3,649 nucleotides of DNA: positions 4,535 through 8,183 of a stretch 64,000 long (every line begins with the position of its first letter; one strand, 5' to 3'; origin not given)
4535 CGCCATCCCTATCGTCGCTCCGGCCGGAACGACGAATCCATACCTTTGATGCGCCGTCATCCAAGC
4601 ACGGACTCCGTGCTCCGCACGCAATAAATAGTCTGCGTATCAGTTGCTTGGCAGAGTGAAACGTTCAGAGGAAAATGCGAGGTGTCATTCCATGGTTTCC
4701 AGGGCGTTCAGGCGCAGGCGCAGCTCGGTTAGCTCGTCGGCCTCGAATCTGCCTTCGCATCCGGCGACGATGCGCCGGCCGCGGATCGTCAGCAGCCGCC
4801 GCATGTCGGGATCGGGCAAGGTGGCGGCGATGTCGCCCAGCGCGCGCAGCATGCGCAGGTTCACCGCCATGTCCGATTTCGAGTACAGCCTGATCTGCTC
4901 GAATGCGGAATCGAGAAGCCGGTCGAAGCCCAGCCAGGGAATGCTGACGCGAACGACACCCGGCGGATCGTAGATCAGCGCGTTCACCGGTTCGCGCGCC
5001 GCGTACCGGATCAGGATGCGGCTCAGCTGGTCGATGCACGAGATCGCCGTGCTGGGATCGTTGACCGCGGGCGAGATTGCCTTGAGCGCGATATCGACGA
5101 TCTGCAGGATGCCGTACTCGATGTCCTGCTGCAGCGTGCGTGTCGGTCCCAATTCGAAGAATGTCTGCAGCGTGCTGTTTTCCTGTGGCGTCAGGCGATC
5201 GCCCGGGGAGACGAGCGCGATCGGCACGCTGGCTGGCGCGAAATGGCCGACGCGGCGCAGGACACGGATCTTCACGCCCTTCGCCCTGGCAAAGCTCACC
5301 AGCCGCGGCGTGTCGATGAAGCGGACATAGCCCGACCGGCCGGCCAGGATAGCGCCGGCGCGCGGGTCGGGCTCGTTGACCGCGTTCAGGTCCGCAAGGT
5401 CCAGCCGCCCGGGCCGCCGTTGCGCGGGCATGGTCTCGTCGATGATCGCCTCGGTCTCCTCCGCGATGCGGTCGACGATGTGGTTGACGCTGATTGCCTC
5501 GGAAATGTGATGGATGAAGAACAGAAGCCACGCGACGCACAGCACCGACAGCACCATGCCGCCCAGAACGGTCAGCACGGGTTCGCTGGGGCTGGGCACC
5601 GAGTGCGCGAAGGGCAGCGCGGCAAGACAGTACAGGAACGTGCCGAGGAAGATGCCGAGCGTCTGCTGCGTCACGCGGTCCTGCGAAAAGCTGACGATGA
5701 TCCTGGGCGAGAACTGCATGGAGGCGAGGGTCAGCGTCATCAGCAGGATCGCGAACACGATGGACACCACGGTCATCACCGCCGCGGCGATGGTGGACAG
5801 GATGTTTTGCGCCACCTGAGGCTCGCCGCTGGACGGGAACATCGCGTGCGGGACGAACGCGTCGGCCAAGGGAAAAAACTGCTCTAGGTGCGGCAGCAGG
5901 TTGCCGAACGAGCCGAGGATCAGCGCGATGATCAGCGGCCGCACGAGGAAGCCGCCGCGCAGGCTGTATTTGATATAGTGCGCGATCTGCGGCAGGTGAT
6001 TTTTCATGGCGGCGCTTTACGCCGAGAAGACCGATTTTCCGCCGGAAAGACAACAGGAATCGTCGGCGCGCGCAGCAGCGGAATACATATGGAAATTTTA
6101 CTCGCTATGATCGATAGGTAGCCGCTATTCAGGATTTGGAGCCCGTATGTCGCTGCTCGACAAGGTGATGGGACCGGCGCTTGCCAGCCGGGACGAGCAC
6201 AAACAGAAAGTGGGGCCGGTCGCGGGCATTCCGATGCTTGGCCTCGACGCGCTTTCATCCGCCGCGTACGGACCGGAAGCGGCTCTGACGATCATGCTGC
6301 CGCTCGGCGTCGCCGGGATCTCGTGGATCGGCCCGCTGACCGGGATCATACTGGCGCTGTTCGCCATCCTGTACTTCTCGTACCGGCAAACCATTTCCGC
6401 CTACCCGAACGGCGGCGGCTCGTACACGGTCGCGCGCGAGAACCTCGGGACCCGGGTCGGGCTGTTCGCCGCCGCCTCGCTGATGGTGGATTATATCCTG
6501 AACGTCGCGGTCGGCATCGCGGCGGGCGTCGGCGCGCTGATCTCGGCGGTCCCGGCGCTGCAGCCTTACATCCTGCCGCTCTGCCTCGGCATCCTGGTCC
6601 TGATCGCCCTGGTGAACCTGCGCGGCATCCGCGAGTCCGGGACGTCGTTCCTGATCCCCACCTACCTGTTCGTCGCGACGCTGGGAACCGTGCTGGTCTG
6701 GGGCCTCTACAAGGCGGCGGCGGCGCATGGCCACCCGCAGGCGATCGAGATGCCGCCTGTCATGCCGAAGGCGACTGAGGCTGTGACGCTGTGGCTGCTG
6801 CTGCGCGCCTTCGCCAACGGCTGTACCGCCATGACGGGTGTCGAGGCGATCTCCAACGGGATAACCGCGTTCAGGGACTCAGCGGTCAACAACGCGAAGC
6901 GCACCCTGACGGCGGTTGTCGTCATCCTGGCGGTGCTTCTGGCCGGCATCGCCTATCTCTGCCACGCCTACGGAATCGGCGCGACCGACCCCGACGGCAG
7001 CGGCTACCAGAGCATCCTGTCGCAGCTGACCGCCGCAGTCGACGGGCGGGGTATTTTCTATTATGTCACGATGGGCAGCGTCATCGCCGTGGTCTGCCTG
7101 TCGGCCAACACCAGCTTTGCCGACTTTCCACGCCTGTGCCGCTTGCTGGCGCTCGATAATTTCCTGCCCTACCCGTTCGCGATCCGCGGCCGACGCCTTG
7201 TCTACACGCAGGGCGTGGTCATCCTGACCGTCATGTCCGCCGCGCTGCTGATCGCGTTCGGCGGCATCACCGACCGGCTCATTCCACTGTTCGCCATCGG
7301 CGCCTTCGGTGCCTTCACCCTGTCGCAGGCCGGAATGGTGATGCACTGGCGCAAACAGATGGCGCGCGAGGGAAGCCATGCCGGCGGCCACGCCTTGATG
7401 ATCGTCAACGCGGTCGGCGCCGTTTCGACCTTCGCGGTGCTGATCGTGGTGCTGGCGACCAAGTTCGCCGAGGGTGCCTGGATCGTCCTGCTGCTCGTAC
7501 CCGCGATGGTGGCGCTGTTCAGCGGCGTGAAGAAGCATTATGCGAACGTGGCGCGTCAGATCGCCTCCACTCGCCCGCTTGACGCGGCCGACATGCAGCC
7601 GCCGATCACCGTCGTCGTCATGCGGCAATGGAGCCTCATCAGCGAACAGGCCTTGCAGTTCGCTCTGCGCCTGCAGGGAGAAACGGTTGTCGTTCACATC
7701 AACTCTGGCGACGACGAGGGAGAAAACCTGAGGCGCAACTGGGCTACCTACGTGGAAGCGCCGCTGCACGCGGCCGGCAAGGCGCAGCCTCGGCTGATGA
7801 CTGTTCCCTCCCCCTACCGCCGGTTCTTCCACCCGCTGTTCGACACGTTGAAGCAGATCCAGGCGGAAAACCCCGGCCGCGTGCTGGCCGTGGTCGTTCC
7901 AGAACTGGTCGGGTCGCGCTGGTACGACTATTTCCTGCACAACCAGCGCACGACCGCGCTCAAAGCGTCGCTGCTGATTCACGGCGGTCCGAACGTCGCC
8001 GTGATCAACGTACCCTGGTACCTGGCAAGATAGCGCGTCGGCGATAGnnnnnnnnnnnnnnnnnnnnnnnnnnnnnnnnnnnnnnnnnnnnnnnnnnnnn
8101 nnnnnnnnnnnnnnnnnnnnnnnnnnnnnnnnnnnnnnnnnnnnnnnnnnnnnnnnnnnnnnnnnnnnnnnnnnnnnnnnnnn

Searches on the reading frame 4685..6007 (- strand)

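Call 78: search_protein_families(library=pfam, proteins=[window:4685-6007:-], max_evalue=0.01)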
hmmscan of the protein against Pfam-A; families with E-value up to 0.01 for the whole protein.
window:4685-6007:- (440 aa): 1 family
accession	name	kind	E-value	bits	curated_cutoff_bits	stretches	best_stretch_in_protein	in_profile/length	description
PF10011.15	DUF2254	-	8.5e-103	344.4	28.8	1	19-391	3-367/368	Predicted membrane protein (DUF2254)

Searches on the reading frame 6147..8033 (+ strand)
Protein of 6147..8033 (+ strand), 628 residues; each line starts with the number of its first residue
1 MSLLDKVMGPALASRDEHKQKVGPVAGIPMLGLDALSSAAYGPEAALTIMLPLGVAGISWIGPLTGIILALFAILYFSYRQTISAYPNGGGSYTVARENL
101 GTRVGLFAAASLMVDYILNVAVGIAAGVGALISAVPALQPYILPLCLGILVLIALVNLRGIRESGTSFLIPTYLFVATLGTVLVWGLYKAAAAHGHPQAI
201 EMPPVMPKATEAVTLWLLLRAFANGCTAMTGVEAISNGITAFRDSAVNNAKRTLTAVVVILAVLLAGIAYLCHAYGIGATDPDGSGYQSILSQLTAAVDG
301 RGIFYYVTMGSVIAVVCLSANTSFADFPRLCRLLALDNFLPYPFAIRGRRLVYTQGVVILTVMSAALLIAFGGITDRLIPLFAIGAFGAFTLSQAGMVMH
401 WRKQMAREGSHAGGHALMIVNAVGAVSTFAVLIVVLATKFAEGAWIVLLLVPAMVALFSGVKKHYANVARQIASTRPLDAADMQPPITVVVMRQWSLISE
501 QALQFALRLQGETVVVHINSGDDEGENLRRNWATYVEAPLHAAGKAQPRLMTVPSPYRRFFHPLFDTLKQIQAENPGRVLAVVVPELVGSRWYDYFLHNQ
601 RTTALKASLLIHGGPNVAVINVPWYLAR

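Call 78: search_protein_families(library=pfam, proteins=[window:6147-8033:+], max_evalue=0.01)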
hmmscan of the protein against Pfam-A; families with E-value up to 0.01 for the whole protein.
window:6147-8033:+ (628 aa): 1 family
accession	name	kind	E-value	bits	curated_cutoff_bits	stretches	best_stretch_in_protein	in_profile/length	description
PF13520.12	AA_permease_2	-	6.6e-26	91.6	27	1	49-449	19-421/427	Amino acid permease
